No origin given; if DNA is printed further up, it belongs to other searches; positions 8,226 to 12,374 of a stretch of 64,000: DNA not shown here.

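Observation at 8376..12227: Amino-acid dehydrogenase fused to a full-length ValRS-like body that has lost both class I signature motifs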

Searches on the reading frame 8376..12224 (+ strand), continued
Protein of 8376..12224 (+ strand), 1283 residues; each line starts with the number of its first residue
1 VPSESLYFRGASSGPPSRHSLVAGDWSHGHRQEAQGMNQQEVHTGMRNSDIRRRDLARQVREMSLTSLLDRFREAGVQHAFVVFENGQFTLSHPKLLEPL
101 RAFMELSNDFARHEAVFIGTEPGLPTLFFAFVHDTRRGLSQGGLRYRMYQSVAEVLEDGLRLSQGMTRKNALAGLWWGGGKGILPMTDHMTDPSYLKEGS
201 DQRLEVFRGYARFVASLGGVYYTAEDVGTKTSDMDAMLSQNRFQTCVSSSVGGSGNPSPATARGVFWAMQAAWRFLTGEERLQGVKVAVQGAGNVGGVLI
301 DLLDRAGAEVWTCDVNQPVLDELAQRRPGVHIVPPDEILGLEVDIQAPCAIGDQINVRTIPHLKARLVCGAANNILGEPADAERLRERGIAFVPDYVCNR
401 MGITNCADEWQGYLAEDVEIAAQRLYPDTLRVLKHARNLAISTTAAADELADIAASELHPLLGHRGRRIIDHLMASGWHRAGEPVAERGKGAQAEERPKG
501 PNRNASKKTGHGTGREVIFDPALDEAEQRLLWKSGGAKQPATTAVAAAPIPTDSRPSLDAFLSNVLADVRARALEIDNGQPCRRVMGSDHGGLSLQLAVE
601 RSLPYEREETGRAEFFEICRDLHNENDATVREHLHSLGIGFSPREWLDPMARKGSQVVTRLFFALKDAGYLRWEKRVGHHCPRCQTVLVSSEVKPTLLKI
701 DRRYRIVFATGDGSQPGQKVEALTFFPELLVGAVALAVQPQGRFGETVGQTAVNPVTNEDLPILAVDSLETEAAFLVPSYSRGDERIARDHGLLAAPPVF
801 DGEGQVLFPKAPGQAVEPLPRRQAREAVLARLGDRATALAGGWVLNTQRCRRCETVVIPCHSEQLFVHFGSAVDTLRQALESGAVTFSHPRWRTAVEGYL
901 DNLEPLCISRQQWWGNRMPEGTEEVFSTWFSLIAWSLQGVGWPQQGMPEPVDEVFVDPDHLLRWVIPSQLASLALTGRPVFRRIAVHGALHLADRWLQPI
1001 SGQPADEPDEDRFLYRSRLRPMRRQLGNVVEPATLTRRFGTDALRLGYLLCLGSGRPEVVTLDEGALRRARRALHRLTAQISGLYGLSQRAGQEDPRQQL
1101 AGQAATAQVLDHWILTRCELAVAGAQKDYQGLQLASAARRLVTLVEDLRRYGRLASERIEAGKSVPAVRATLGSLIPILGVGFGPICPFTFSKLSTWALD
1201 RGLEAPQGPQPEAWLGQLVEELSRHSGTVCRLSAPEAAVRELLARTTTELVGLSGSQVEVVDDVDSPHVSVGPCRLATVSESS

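Call 14: find_encoding_contigs(protein=P0039, flank=8000, max_places=2)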
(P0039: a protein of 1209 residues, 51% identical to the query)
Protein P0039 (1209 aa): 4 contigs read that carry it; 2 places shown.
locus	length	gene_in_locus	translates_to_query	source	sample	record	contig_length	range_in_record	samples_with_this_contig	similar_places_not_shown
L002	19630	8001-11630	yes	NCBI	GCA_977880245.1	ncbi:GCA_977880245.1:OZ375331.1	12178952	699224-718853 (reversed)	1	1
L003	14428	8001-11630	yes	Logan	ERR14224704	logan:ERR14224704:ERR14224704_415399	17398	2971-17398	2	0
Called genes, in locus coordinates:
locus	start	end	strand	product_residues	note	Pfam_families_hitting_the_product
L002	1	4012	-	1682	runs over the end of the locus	PF00176:SNF2-rel_dom, PF00270:DEAD, PF04851:ResIII, PF00271:Helicase_C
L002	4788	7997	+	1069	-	PF00133:tRNA-synt_1, PF09334:tRNA-synt_1g (faint), PF08264:Anticodon_1, PF19302:DUF5915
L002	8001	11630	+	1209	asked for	PF02812:ELFV_dehydrog_N, PF00208:ELFV_dehydrog, PF00133:tRNA-synt_1, PF09334:tRNA-synt_1g (faint)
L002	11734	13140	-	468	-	PF07452:CHRD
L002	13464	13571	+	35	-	-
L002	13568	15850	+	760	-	PF04187:Cofac_haem_bdg (faint), PF25293:Beta-prop_EMC1_N (faint), PF13360:PQQ_2, PF13570:Beta-prop_ACSF4 (weak)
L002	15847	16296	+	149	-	PF08327:AHSA1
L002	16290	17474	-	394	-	-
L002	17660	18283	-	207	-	PF13646:HEAT_2 (faint)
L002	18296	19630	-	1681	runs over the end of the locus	PF05593:RHS_repeat (faint), PF25023:TEN_YD-shell (weak), PF15649:Tox-REase-7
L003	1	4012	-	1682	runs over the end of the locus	PF00176:SNF2-rel_dom, PF00270:DEAD, PF04851:ResIII, PF00271:Helicase_C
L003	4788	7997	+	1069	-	PF00133:tRNA-synt_1, PF09334:tRNA-synt_1g (faint), PF08264:Anticodon_1, PF19302:DUF5915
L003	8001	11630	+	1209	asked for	PF02812:ELFV_dehydrog_N, PF00208:ELFV_dehydrog, PF00133:tRNA-synt_1, PF09334:tRNA-synt_1g (faint)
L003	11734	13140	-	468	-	PF07452:CHRD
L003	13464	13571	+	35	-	-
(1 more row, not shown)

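Call 15: find_encoding_contigs(protein=P0070, flank=8000, max_places=2)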
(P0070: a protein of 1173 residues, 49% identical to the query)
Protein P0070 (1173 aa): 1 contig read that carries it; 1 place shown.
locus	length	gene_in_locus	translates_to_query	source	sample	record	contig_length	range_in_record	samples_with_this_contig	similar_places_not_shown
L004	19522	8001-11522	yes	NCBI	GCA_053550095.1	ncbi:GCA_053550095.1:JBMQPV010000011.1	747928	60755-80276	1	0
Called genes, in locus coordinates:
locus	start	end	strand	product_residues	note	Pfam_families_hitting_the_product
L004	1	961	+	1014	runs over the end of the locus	PF25852:DUF6242_C (faint), PF15902:Sortilin-Vps10 (faint)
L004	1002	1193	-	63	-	PF14255:Zn_ribbon_21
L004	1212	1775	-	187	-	PF08002:DUF1697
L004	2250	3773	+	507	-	-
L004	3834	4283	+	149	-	-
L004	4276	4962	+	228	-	PF13453:Zn_ribbon_TFIIB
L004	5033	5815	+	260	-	-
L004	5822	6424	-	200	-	PF01949:Endo_dU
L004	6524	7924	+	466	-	PF16158:N_BRCA1_IG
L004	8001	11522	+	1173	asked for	PF02812:ELFV_dehydrog_N, PF00208:ELFV_dehydrog, PF00133:tRNA-synt_1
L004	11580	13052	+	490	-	PF00188:CAP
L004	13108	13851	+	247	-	-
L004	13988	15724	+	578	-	PF01476:LysM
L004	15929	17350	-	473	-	-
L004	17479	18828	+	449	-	PF00583:Acetyltransf_1, PF13673:Acetyltransf_10 (weak), PF13508:Acetyltransf_7, PF00291:PALP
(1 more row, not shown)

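Call 16: find_related_loci(query=A1, collection=genome_contigs, flank=10000)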
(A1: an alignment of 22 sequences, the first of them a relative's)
Query A1 (1247 aa) in genome_contigs; peptide patterns used: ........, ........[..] (x = any residue, [..] = any of these).
192 stretches matched a pattern; 157 encode a relative of the query (tblastn E <= 1e-3); the best 80 are kept; 75 distinct loci.
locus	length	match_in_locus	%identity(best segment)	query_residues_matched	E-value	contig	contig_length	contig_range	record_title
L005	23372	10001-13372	64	11-1171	0e+0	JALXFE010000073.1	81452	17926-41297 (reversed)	MAG: Thermoanaerobaculia bacterium isolate V2_maxbin2_scaf2bin.072 V2_NODE_11_length_81452_cov_6.994331, whole genome sh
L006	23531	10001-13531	56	11-1177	0e+0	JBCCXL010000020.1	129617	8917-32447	MAG: Acidobacteriota bacterium isolate P01_F01_bin.125 k141_2162333_length_129617_cov_20.9076, whole genome shotgun sequ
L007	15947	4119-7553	55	14-1203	0e+0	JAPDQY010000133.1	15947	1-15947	MAG: Candidatus Coneutiohabitans thermophilus isolate ZMQR_201803_bins_22 ZMQR_201803_bins_22_scaffold_133, whole genome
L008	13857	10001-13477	53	14-1220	0e+0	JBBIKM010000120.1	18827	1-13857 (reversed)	MAG: bacterium isolate BQS170218_bin_186 NODE_1058_length_18827_cov_5.054603, whole genome shotgun sequence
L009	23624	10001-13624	51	12-1241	0e+0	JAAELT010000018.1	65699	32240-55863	MAG: bacterium isolate Bpl_12 BplG_CONTIG151625, whole genome shotgun sequence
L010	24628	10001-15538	54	13-1162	0e+0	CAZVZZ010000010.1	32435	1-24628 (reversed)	MAG TPA_asm: uncultured Cytophagia bacterium isolate SRP173033_co3_202 genome assembly, contig: NODE_1456_length_32435_c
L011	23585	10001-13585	51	14-1238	0e+0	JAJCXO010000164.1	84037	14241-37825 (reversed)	MAG: Acidobacteriota bacterium isolate OFTM223 OFTM223_163, whole genome shotgun sequence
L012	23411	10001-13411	53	14-1187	0e+0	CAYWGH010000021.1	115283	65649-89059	MAG TPA_asm: uncultured Cytophagia bacterium isolate binchicken_co107_472 genome assembly, contig: NODE_370_length_11528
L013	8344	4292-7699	52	8-1166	0e+0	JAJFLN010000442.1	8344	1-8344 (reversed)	MAG: Candidatus Cloacimonadota bacterium isolate OFTM100 OFTM100_441, whole genome shotgun sequence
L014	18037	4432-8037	51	14-1238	0e+0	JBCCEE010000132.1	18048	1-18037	MAG: Acidobacteriota bacterium isolate P01_B01_bin.10 k141_1178723_length_18048_cov_47.3743, whole genome shotgun sequen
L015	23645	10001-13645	49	14-1238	0e+0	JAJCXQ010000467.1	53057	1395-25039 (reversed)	MAG: Acidobacteriota bacterium isolate OFTM268 OFTM268_466, whole genome shotgun sequence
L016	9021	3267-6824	52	28-1221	0e+0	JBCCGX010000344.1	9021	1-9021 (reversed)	MAG: Acidobacteriota bacterium isolate P01_B01_bin.53 k141_4065918_length_9021_cov_61.7414, whole genome shotgun sequenc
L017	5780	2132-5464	47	10-1161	0e+0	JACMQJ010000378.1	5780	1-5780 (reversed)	MAG: Candidatus Sericytochromatia bacterium isolate LF-bin-423 FL-bin-423-contig-k141_872735, whole genome shotgun seque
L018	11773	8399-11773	49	12-1187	0e+0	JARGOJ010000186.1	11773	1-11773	MAG: Planctomycetota bacterium isolate bin_em_oilr2.004 NODE_2743_length_11773_cov_4.516897, whole genome shotgun sequen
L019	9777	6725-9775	56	10-1044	0e+0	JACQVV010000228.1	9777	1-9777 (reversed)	MAG: Planctomycetota bacterium isolate NC_groundwater_1472_Ag_S-0.65um_69_29 S_p65_S5_coassembly_k141_1848899, whole gen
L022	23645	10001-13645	47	9-1240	0e+0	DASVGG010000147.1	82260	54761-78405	MAG TPA_asm: Pyrinomonadaceae bacterium isolate SMAG_U2109 k141_538707, whole genome shotgun sequence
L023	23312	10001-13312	51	11-1162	0e+0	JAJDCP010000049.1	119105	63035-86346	MAG: Planctomycetota bacterium isolate OFTM248 OFTM248_48, whole genome shotgun sequence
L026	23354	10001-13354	47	6-1161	0e+0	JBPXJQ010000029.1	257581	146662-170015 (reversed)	MAG: Candidatus Blackallbacteria bacterium isolate mt_P12 k141_222022, whole genome shotgun sequence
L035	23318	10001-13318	44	13-1158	0e+0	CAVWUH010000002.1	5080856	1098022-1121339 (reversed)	MAG: uncultured Acidobacteriota bacterium isolate MFD07386.bin.2.1 genome assembly, contig: contig_10975, whole genome s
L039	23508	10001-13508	43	14-1224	0e+0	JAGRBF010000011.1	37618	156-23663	MAG: Calditrichaeota bacterium isolate HKST-UBA06 2012-05-30_1_(paired)_contig_2973, whole genome shotgun sequence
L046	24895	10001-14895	47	38-1158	1e-155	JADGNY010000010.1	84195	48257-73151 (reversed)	MAG: Thermoanaerobaculia bacterium isolate Chersky.31_28 contig-100_31, whole genome shotgun sequence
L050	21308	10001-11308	55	10-445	3e-144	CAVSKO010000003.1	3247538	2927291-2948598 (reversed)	MAG: Blastocatellia bacterium isolate MFD09212.bin.1.217 genome assembly, contig: contig_750, whole genome shotgun seque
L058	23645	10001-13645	46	26-1241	0e+0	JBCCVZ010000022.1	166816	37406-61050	MAG: Acidobacteriota bacterium isolate P01_E01_bin.5 k141_218405_length_166816_cov_63.6828, whole genome shotgun sequenc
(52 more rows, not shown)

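Call 17: search_protein_families(library=ncbifam, proteins=[L001:792-6899:+, L002:4788-7994:+], max_evalue=1e-10)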
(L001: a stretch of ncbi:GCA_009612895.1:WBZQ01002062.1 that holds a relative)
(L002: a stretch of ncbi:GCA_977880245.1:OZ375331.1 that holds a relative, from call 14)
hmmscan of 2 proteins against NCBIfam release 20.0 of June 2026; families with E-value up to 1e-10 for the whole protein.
L001:792-6899:+ (2036 aa): 19 families
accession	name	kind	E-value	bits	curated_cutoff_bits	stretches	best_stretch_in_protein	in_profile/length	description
NF004349.1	PRK05729.1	equivalog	0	1062.7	704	2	1164-2027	18-856/860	valine--tRNA ligase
TIGR00422.1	valS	equivalog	2.2e-287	955.6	612.1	2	1164-2015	19-860/863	valine--tRNA ligase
NF011492.0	PRK14900.1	equivalog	1e-245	818.2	1783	2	1164-2034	27-893/1044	valine--tRNA ligase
NF009687.0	PRK13208.1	equivalog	2.3e-181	604.9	738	2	1164-1944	24-793/801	valine--tRNA ligase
TIGR00392.1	ileS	equivalog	9.6e-107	358.2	621.4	3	1584-1898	526-836/861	isoleucine--tRNA ligase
NF000540.1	alt_ValS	exception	7.7e-97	325.2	900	1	1168-1936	22-825/827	valine--tRNA ligase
NF035922.1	Trp_DH_ScyB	equivalog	1.2e-69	235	600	1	69-405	10-336/346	tryptophan dehydrogenase ScyB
NF008957.0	PRK12300.1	subfamily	2.5e-65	221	677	2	1164-1372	18-239/946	leucine--tRNA ligase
TIGR00395.1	leuS_arch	equivalog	2.5e-50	171.4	648.5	2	1164-1372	12-233/938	leucine--tRNA ligase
TIGR00396.1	leuS_bact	equivalog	4.7e-47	160.6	548.4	2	1175-1334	27-167/843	leucine--tRNA ligase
NF040702.1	ileS_w_GNAT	exception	4.9e-47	160.2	1999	2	1397-1878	494-981/1100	isoleucine--tRNA ligase, N-acetyltransferase domain-containing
NF000258.1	MupB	exception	1.3e-40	139.2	1900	2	1376-1569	272-457/1033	mupirocin-resistant isoleucine--tRNA ligase MupB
NF000257.1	MupA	exception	1.4e-28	99.1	1900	0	1395-1569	291-453/1024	mupirocin-resistant isoleucine--tRNA ligase MupA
TIGR00398.1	metG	equivalog_domain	1.6e-24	86.6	336.35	0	1185-1230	6-51/530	methionine--tRNA ligase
NF001100.0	PRK00133.1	equivalog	1.2e-17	63.7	587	0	1535-1867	211-511/676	methionine--tRNA ligase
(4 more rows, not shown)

L002:4788-7994:+ (1069 aa): 13 families
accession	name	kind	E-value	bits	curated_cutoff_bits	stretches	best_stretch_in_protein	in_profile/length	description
TIGR00392.1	ileS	equivalog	2.7e-205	684.3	621.4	1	7-867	9-860/861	isoleucine--tRNA ligase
NF000258.1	MupB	exception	2.2e-170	568.7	1900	1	9-1022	8-986/1033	mupirocin-resistant isoleucine--tRNA ligase MupB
NF000257.1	MupA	exception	2.5e-170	568.5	1900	1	10-1017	9-975/1024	mupirocin-resistant isoleucine--tRNA ligase MupA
TIGR00422.1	valS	equivalog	7.7e-109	364.9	612.1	2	313-899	256-802/863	valine--tRNA ligase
NF004349.1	PRK05729.1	equivalog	2.2e-92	310.7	704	2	313-884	250-768/860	valine--tRNA ligase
NF009687.0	PRK13208.1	equivalog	8.7e-92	308.6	738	2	364-888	290-791/801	valine--tRNA ligase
NF040702.1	ileS_w_GNAT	exception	7.7e-79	265.5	1999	2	280-871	469-1031/1100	isoleucine--tRNA ligase, N-acetyltransferase domain-containing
NF011492.0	PRK14900.1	equivalog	4.5e-65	220.2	1783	2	356-885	293-798/1044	valine--tRNA ligase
TIGR00395.1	leuS_arch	equivalog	5.9e-41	140.4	648.5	2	46-345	37-322/938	leucine--tRNA ligase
NF008957.0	PRK12300.1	subfamily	6.5e-40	136.9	677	2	14-332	14-315/946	leucine--tRNA ligase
NF000540.1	alt_ValS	exception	4.8e-32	110.8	900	1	368-876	325-819/827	valine--tRNA ligase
TIGR00398.1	metG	equivalog_domain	6e-13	48.3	336.35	0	45-198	10-144/530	methionine--tRNA ligase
TIGR00396.1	leuS_bact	equivalog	3.9e-11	41.8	548.4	0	466-576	410-525/843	leucine--tRNA ligase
